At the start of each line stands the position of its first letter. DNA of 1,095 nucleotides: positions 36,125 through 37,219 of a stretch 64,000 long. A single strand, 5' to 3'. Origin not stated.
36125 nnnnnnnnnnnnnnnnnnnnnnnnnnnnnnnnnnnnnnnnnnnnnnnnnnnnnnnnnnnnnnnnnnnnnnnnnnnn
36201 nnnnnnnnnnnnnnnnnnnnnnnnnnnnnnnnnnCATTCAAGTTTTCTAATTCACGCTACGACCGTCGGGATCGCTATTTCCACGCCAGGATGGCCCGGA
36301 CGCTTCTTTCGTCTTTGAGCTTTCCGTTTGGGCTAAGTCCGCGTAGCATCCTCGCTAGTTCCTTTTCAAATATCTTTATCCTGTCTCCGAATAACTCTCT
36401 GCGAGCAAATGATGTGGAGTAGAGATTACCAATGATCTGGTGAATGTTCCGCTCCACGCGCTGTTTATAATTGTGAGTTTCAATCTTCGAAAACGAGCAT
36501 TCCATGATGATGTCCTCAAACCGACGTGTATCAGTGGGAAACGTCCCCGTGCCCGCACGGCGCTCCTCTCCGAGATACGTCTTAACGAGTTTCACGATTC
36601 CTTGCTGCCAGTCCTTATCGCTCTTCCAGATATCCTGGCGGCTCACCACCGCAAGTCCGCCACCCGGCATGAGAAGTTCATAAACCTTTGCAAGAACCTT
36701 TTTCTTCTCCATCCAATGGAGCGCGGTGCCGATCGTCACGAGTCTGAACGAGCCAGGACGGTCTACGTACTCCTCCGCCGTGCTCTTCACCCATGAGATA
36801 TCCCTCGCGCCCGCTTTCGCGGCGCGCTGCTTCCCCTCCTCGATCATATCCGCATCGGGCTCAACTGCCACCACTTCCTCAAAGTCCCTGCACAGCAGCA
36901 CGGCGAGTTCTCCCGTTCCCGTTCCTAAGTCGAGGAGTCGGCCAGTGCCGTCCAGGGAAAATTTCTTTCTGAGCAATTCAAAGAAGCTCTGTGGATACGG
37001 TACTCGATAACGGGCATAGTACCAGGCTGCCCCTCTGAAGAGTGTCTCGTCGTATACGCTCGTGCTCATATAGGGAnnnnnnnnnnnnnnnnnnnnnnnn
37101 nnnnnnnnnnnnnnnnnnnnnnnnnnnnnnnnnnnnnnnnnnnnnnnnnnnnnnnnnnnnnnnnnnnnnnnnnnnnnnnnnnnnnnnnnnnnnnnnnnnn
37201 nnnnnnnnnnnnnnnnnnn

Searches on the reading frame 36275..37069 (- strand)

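Call 65: search_protein_families(library=pfam, proteins=[window:36275-37069:-], max_evalue=0.001)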
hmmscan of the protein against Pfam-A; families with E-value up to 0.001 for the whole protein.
window:36275-37069:- (264 aa): 8 families
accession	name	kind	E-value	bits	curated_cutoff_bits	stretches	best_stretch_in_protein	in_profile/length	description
PF13649.12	Methyltransf_25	-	1.6e-16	61.2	27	1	46-137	2-97/97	Methyltransferase domain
PF08241.18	Methyltransf_11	-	1.9e-13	51.3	21.2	1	46-140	1-94/95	Methyltransferase domain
PF01209.24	Ubie_methyltran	-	7e-13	48.9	20.1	1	44-143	50-153/233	ubiE/COQ5 methyltransferase family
PF08242.18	Methyltransf_12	-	1.4e-12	48.6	30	1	46-139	1-98/98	Methyltransferase domain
PF13847.12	Methyltransf_31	-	1.1e-10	41.8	27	1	43-152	5-126/145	Methyltransferase domain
PF13489.12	Methyltransf_23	-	2.4e-07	31.1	27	1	33-156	16-131/164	Methyltransferase domain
PF05175.20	MTS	-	0.00031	20.8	23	1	32-145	22-142/170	Methyltransferase small domain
PF02353.26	CMAS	-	0.00046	20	27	1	31-221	52-238/273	Mycolic acid cyclopropane synthetase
